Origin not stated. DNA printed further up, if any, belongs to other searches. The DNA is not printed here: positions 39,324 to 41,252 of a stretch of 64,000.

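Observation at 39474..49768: Corrinoid demethylase system linked to a GlcDEF-like hydroxy-acid/alcohol dehydrogenase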

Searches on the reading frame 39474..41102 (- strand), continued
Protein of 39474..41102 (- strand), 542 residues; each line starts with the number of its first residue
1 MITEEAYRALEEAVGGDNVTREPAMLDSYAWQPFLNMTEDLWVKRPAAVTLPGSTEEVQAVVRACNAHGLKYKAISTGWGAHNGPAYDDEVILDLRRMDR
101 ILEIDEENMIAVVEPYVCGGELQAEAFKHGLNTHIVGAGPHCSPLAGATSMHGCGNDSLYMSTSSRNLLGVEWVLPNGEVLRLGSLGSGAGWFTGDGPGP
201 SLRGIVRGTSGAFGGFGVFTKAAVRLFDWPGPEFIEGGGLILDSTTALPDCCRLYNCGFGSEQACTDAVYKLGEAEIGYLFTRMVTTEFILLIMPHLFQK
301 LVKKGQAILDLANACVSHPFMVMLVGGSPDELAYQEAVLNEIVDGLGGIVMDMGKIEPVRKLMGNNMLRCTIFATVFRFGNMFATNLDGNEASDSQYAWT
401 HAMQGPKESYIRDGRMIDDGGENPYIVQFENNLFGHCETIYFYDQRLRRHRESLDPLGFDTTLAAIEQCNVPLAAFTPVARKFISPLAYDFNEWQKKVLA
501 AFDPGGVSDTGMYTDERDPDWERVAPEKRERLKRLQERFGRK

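Call 57: fold_search(model_id=the predicted structure, library=pdb)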
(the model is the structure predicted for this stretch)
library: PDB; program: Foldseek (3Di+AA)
matches with E <= 10: 567; with E <= 0.001: 307
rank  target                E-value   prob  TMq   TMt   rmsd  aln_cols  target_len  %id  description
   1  8jdp                  1.2e-21  1.00  0.66  0.77   5.0       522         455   17  Crystal structure of H405A mLDHD in complex with D-2-hydroxyisovaleric acid (released 2023-10-18)
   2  8jdt                  1.4e-21  1.00  0.65  0.76   5.3       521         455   17  Crystal structure of mLDHD in complex with 2-ketobutanoic acid (released 2023-10-18)
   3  8jds                  1.9e-21  1.00  0.66  0.77   5.0       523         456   17  Crystal structure of mLDHD in complex with Pyruvate (released 2023-10-18)
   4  8jdb                  1.9e-21  1.00  0.65  0.76   5.1       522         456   17  Crystal structure of H405A mLDHD in complex with D-2-hydroxyoctanoic acid (released 2023-10-18)
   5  8jdu                  2.9e-21  1.00  0.65  0.76   5.0       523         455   17  Crystal structure of mLDHD in complex with 2-ketovaleric acid (released 2023-10-18)
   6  8jdv                  2.9e-21  1.00  0.65  0.76   5.3       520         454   17  Crystal structure of mLDHD in complex with 2-ketohexanoic acid (released 2023-10-18)
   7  8jde                  3.4e-21  1.00  0.64  0.75   5.1       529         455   17  Crystal structure of mLDHD in complex with D-lactate (released 2023-10-18)
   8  8jdy                  5.0e-21  1.00  0.64  0.75   5.1       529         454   16  Crystal structure of mLDHD in complex with 2-ketoisocaproic acid (released 2023-10-18)
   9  7pbg_A                8.3e-21  1.00  0.69  0.71   5.5       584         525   19  4-ethylphenol oxidase from Gulosibacter chungangensis: native structure (released 2021-09-29)
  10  8jdx                  8.8e-21  1.00  0.65  0.76   5.0       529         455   17  Crystal structure of mLDHD in complex with 2-ketoisovaleric acid (released 2023-10-18)
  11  8jdc                  1.0e-20  1.00  0.63  0.74   5.8       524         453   17  Crystal structure of mLDHD in apo form (released 2023-10-18)
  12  7pbi_A                1.1e-20  1.00  0.70  0.72   5.0       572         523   19  4-ethylphenol oxidase from Gulosibacter chungangensis: isoeugenol complex (released 2021-09-29)
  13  9h40_C                1.5e-20  1.00  0.69  0.70   6.5       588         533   17  Pinoresinol hydroxylase from Pseudomonas sp. (released 2024-12-11)
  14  8s7s_A                1.7e-20  1.00  0.68  0.71   5.4       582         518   21  Vanillyl-alcohol dehydrogenase from Marinicaulis flavus: P151G mutant (released 2025-01-15)
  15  9gov_A                2.2e-20  1.00  0.69  0.71   5.8       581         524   17  4-Allyl syringol oxidase from Streptomyces cavernae: complex with Propanol syringol (released 2025-02-05)
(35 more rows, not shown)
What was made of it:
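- On VAO/PCMH 4-phenol oxidoreductases: TMq is equally good (0.63-0.66) to LDHD (call 57).
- Closest known: VAO/PCMH 4-phenol oxidoreductases. Same: Whole-chain fold similarity is TMq 0.66-0.71 (call 57).
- The top Foldseek hits are mouse D-lactate dehydrogenase structures (call 57).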

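Call 70: search_protein_families(library=pfam, proteins=[L031:1142-2692:-, L031:3233-3748:-, L072:1059-2525:-, L064:7417-9486:+, L054:15215-15706:+, L046:16897-17859:+, L072:14990-16156:+, L064:5290-7056:+, L021:19794-20873:+, L047:725-2086:-], max_evalue=0.001)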
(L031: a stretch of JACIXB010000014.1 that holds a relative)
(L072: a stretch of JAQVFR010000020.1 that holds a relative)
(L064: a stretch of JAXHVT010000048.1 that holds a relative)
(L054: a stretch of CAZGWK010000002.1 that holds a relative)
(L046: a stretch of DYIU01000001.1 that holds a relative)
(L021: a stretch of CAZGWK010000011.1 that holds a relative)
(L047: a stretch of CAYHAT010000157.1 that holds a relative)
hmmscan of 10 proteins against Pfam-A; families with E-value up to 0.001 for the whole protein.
L031:1142-2692:- (516 aa): 2 families
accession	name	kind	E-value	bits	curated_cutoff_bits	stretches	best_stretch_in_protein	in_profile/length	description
PF04055.27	Radical_SAM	-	1.6e-24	87.4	29.5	1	193-365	2-164/166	Radical SAM superfamily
PF02310.24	B12-binding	-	4.7e-16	59.1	32.1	1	27-131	15-120/121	B12 binding domain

L031:3233-3748:- (171 aa): 2 families
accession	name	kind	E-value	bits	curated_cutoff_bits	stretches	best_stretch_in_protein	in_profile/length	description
PF00210.30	Ferritin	-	4.2e-41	140.6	24.5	1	8-143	2-141/142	Ferritin-like domain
PF02915.23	Rubrerythrin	-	4.2e-05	24.4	22.8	0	8-90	1-82/137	Rubrerythrin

L072:1059-2525:- (488 aa): 3 families
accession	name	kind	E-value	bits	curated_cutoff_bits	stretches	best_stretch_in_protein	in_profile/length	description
PF12172.15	zf-ChsH2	-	3.4e-06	27.2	23.2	1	370-395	10-33/37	ChsH2, rubredoxin-like zinc ribbon domain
PF01796.24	OB_ChsH2_C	-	5.8e-05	23.4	27.1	1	407-463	6-65/65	ChsH2, C-terminal OB-fold domain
PF08541.16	ACP_syn_III_C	-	0.00028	21.4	26.6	1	218-297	1-81/90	3-Oxoacyl-[acyl-carrier-protein (ACP)] synthase III C terminal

L064:7417-9486:+ (689 aa): 2 families
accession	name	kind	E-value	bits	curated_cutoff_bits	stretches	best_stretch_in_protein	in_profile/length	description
PF01314.23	AFOR_C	-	2.8e-114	382.7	27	1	224-680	7-385/385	Aldehyde ferredoxin oxidoreductase, domains 2 & 3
PF02730.20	AFOR_N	-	1.2e-79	267.2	29.8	1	6-205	1-198/199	Aldehyde ferredoxin oxidoreductase, N-terminal domain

L054:15215-15706:+ (163 aa): 3 families
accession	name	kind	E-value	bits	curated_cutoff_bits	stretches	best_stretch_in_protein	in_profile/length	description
PF02915.23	Rubrerythrin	-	9.2e-23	81.6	22.8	1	5-119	1-136/137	Rubrerythrin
PF21349.2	RUBY_RBDX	-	3.6e-11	42.7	26.5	1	132-160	1-30/30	Rubrerythrin, rubredoxin-like domain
PF23458.2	DUF7130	-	0.00073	19.8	35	0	130-159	52-83/89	Domain of unknown function (DUF7130)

L046:16897-17859:+ (320 aa): 1 family
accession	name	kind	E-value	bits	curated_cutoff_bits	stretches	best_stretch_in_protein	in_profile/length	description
PF04909.20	Amidohydro_2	-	3.1e-29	103.1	26.4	1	8-312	2-288/289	Amidohydrolase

L072:14990-16156:+ (388 aa): 1 family
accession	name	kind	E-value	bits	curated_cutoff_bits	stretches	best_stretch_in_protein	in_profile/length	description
PF00464.25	SHMT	-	1e-22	80.8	27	1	2-358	4-397/399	Serine hydroxymethyltransferase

L064:5290-7056:+ (588 aa): 2 families
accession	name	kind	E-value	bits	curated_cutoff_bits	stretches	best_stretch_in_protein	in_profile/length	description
PF00501.34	AMP-binding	-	5.7e-84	282.6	29.9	1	61-444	1-384/384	AMP-binding enzyme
PF13193.12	AMP-binding_C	-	1.1e-19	71.5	24.5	1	495-572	1-76/76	AMP-binding enzyme C-terminal domain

L021:19794-20873:+ (359 aa): 0 families

L047:725-2086:- (453 aa): 5 families
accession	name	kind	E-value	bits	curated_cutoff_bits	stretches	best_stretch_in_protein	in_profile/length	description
PF01593.30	Amino_oxidase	-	1.4e-12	48.1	19.8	1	15-84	2-73/443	Flavin containing amine oxidoreductase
PF13450.12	NAD_binding_8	-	3.4e-12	46.9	21.9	1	9-72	1-67/68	NAD(P)-binding Rossmann-like domain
PF00890.30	FAD_binding_2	-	6e-09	36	20.4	1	6-41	1-36/414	FAD binding domain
PF12831.13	FAD_oxidored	-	2.4e-07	30.8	27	1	6-44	1-39/416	FAD dependent oxidoreductase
PF01494.25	FAD_binding_3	-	0.00011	22.1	22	1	4-34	1-31/349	FAD binding domain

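Call 85: search_protein_families(library=ncbifam, proteins=[L024:8867-9910:+], max_evalue=0.001)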
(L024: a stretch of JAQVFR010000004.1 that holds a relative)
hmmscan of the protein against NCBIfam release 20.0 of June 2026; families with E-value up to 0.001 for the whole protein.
L024:8867-9910:+ (347 aa): 0 families

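Call 89: find_encoding_contigs(protein=P0022, flank=10000, max_places=1)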
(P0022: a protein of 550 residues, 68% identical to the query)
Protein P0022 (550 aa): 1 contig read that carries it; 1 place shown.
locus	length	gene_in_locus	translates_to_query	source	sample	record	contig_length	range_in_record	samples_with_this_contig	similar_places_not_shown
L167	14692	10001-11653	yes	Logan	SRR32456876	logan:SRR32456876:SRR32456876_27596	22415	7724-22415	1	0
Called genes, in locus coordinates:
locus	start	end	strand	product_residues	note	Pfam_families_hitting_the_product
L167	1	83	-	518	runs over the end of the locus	PF00111:Fer2, PF17651:Raco_middle, PF14574:RACo_C_ter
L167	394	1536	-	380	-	PF01208:URO-D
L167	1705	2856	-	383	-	PF01208:URO-D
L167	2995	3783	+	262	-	PF00392:GntR, PF08279:HTH_11 (weak), PF14502:HTH_41 (faint), PF07702:UTRA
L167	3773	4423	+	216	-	PF02607:B12-binding_2, PF02310:B12-binding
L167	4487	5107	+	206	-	PF02607:B12-binding_2, PF02310:B12-binding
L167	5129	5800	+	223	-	PF07796:DUF1638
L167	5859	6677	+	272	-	PF00809:Pterin_bind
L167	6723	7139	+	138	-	-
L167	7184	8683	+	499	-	PF01565:FAD_binding_4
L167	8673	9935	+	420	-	PF13183:Fer4_8, PF02754:CCG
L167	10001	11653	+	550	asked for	PF01565:FAD_binding_4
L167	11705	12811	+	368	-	PF12146:Hydrolase_4, PF00561:Abhydrolase_1, PF12697:Abhydrolase_6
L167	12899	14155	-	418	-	PF12832:MFS_1_like, PF13347:MFS_2 (weak), PF07690:MFS_1, PF05631:MFS_5 (weak), PF03092:BT1 (weak), PF13347:MFS_2, PF12832:MFS_1_like (weak), PF07690:MFS_1, +2 more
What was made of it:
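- Closest known: Bacterial corrinoid-dependent O-demethylase systems. Same: The orthologous locus L167 also has RACo and DUF1638 (call 89).
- L167 (FADa 68%, MT1 59%) has the complete canonical set (two URO-D genes, RACo, two CPs, DUF1638, pterin MT2) together with the FAD module, an alpha/beta-hydrolase and an MFS transporter (call 89). L167 encodes RACo beside the same cluster, so the module does not replace it (call 89).
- Tried and rejected: I considered the idea that the FAD module replaces the missing RACo activase and largely rejected it once L167 showed both together (call 89).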

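Call 90: find_encoding_contigs(protein=P0023, flank=10000, max_places=1)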
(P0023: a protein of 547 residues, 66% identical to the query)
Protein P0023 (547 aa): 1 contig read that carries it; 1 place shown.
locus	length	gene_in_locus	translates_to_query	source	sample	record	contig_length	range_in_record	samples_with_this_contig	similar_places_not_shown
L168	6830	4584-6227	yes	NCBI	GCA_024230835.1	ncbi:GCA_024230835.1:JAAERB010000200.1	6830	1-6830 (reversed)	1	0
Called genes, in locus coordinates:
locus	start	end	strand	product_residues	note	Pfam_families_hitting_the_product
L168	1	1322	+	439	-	PF01565:FAD_binding_4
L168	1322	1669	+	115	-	-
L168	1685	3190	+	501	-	PF01565:FAD_binding_4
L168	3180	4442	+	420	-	PF13183:Fer4_8, PF02754:CCG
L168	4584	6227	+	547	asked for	PF01565:FAD_binding_4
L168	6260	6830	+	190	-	?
